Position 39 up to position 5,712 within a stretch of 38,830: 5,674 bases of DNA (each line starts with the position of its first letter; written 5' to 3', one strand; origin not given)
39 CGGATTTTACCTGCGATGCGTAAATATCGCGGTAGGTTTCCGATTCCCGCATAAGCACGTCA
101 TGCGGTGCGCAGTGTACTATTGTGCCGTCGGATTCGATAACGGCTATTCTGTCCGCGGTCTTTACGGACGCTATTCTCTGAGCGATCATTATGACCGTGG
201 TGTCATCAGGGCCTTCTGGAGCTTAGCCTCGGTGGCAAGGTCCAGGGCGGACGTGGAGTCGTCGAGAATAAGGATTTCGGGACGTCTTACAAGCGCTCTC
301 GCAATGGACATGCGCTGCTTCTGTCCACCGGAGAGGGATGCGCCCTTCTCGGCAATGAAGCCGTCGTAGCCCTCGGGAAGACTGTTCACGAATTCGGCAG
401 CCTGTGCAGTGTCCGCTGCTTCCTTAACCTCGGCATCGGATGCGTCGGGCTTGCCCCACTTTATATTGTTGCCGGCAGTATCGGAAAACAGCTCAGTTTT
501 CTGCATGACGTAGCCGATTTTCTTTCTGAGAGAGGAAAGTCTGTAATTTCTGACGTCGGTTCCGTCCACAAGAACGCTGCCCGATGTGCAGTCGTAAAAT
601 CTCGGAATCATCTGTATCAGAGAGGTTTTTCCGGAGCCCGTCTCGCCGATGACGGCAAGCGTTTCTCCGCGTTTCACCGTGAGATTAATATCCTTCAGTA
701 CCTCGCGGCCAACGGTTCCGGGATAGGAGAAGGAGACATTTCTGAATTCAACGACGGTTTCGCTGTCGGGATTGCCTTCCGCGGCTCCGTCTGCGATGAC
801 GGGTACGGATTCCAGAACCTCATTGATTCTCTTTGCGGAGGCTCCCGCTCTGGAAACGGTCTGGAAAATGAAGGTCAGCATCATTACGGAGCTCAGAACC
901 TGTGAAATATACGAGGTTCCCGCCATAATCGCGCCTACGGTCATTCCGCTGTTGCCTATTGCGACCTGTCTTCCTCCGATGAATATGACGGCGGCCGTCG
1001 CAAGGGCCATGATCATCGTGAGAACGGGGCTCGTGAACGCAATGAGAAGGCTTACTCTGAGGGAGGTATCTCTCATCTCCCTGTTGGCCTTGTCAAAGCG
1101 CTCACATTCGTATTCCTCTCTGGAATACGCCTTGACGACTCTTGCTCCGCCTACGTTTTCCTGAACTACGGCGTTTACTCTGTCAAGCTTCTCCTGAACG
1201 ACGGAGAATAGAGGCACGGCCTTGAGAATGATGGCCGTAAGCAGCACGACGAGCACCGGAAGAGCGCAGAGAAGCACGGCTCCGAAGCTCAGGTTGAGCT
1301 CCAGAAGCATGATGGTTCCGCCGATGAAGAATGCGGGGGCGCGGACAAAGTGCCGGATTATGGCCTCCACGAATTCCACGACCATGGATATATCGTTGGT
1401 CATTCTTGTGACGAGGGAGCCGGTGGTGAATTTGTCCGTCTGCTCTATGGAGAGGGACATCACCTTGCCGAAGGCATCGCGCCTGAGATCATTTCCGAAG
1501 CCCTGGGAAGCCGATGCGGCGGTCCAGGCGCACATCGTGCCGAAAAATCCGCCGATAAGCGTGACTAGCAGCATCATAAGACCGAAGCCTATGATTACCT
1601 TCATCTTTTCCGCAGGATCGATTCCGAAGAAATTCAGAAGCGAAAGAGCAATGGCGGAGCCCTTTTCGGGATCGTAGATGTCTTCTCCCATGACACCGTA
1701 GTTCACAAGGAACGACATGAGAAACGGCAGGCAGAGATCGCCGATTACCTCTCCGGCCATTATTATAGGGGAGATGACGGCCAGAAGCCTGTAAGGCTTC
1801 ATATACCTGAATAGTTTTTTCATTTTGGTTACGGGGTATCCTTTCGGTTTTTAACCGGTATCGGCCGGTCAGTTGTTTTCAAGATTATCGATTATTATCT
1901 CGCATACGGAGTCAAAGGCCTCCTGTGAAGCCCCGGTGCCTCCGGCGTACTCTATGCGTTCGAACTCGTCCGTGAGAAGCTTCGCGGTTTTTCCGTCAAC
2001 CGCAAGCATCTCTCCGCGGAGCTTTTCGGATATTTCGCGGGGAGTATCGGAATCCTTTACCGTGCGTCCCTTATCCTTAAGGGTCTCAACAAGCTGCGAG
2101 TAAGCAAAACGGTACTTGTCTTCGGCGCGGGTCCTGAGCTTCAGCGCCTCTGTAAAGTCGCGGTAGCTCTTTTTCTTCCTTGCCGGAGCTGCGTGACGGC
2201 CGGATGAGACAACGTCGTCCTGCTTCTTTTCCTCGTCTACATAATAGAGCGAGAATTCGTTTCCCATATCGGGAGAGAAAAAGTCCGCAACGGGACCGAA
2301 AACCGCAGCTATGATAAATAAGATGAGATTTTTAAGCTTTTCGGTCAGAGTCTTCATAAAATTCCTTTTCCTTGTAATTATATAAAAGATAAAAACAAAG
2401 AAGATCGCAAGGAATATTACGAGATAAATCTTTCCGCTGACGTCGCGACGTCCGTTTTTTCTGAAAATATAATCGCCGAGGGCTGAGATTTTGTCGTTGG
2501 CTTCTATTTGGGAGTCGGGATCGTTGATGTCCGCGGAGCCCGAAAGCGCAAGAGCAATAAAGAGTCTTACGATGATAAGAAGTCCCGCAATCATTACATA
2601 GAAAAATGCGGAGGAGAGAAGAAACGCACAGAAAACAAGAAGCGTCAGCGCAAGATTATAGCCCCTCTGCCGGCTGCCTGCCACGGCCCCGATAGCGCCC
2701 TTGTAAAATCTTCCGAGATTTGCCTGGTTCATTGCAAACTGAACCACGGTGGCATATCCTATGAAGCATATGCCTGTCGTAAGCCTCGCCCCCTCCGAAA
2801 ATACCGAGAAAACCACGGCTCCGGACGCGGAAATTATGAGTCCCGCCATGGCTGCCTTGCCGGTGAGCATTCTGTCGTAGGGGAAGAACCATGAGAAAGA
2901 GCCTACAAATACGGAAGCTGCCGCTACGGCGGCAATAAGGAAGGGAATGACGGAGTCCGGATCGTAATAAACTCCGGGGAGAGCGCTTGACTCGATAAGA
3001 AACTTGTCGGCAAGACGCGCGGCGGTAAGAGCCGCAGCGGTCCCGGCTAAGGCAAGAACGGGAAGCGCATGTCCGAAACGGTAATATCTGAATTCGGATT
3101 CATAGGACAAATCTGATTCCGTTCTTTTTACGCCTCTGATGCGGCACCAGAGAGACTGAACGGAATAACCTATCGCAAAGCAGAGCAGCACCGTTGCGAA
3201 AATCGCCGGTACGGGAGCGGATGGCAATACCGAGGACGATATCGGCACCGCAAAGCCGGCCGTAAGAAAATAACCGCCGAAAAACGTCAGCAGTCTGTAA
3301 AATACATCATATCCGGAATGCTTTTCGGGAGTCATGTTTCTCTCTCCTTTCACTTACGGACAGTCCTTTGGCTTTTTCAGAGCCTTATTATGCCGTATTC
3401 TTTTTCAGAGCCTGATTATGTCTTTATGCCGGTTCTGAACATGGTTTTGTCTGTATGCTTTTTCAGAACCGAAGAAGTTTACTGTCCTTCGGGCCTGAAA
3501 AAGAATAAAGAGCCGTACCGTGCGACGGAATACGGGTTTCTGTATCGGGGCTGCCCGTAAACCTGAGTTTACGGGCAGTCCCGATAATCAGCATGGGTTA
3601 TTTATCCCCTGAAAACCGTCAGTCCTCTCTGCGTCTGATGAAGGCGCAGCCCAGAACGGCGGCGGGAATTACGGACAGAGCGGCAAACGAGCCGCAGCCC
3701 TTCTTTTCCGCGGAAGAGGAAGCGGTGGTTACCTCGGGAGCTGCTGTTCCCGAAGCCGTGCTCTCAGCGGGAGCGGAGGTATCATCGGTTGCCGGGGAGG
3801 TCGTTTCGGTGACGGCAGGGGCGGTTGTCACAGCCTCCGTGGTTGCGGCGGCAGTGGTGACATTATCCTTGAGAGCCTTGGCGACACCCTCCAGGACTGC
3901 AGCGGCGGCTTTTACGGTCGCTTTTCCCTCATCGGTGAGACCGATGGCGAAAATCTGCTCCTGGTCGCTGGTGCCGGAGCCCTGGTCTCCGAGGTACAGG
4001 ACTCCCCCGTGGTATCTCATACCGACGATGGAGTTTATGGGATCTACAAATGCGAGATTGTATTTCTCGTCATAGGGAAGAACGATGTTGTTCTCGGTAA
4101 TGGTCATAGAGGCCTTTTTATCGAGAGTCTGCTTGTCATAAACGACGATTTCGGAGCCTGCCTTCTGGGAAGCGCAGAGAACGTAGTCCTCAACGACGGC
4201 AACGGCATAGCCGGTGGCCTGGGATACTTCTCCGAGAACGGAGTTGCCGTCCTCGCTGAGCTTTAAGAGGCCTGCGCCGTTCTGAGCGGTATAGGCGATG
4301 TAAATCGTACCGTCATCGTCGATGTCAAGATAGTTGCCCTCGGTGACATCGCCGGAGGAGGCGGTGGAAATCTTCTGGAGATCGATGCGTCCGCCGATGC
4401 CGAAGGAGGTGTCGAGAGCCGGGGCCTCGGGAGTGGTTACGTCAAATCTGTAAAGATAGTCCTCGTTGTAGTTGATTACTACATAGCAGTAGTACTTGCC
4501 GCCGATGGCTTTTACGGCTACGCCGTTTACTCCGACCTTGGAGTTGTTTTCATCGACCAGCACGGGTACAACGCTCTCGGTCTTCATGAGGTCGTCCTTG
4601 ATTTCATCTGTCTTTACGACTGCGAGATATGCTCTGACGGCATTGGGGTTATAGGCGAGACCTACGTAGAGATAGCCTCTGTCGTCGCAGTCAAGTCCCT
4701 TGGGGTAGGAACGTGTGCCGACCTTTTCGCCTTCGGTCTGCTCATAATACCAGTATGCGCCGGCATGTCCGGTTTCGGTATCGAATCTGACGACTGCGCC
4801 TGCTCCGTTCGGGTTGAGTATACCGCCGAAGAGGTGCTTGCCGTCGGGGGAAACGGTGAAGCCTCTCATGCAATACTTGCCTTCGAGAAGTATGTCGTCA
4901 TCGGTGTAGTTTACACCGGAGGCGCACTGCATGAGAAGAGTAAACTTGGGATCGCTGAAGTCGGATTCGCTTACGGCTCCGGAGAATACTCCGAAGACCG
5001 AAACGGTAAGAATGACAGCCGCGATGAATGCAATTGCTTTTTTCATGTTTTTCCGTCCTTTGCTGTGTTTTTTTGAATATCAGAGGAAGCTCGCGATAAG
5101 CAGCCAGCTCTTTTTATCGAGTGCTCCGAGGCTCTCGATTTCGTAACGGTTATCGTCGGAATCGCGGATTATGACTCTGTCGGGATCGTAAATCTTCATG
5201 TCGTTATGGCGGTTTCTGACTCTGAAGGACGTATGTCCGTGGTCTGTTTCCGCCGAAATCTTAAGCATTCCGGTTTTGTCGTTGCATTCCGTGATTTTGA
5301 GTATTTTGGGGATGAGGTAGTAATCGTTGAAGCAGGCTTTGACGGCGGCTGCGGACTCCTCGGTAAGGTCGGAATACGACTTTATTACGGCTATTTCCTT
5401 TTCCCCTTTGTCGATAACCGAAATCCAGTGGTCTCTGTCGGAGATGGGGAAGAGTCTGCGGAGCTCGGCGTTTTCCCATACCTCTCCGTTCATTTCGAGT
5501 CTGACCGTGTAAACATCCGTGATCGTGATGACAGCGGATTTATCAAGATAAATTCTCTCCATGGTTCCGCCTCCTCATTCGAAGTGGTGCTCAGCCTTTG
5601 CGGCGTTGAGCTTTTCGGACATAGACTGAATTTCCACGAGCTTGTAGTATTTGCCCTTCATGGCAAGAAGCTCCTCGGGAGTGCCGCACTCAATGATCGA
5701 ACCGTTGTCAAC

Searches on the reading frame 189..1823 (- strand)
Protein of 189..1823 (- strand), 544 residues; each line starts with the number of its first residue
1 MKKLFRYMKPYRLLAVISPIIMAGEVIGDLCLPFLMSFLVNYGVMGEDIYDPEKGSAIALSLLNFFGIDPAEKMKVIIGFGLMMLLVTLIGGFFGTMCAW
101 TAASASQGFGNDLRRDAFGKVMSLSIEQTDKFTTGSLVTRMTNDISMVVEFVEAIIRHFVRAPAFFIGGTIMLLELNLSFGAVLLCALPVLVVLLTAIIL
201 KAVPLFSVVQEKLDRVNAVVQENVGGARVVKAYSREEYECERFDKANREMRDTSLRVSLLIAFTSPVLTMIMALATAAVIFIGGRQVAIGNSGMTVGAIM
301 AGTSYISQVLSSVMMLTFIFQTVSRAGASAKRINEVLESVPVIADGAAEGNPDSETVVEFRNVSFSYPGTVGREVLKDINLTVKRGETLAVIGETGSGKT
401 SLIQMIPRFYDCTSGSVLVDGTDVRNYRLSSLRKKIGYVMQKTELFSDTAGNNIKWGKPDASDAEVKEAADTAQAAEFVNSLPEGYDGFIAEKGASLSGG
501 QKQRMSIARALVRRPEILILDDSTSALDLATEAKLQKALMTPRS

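Call 6: search_protein_families(library=pfam, proteins=[window:189-1823:-], max_evalue=0.01)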
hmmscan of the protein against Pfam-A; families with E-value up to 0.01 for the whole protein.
window:189-1823:- (544 aa): 5 families
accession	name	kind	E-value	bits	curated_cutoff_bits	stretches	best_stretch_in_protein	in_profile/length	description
PF00664.28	ABC_membrane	-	1.6e-40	139.9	28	1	77-312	40-273/274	ABC transporter transmembrane region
PF00005.33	ABC_tran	-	2.1e-34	119.5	25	1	376-525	1-137/137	ABC transporter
PF09818.15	ABC_ATPase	-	0.00088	18.8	23.2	1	464-540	126-201/283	P-loop domain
PF02463.25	SMC_N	-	0.0048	16.8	40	0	418-539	112-183/220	RecF/RecN/SMC N terminal domain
PF06414.18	Zeta_toxin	-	0.0061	16.5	22.3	1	390-427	20-57/199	Zeta toxin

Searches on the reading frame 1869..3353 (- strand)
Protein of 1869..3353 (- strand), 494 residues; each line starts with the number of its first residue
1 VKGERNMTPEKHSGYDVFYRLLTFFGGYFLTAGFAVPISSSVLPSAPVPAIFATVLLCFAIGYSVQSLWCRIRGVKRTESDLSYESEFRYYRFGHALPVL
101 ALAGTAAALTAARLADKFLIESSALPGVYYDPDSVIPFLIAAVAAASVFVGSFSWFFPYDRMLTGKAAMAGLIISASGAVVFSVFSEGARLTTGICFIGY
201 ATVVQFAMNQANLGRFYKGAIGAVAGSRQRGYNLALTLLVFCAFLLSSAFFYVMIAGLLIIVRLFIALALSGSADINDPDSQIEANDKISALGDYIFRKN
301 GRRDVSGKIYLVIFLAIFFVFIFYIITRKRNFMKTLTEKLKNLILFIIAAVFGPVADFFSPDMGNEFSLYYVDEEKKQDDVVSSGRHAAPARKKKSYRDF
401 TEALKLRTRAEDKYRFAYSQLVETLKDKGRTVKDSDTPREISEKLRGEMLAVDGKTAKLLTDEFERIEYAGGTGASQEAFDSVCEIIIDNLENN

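Call 6: search_protein_families(library=pfam, proteins=[window:1869-3353:-], max_evalue=0.01)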
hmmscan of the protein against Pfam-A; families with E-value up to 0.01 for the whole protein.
window:1869-3353:- (494 aa): 1 family
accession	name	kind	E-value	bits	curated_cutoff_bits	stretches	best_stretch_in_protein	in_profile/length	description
PF13559.11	DUF4129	-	3.8e-05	24.1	24.8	1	417-484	1-65/69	Domain of unknown function (DUF4129)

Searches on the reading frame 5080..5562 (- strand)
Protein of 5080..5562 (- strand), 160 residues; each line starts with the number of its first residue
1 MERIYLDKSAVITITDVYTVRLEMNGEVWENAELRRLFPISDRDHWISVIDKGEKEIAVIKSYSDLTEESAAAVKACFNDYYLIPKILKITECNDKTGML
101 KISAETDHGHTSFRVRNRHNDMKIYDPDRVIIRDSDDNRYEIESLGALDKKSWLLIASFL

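Call 6: search_protein_families(library=pfam, proteins=[window:5080-5562:-], max_evalue=0.01)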
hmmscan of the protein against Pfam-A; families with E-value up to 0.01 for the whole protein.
window:5080-5562:- (160 aa): 1 family
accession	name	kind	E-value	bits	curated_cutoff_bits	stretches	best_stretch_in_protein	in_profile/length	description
PF08909.16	DUF1854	-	7.4e-37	126.5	26.8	1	30-159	2-130/130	Domain of unknown function (DUF1854)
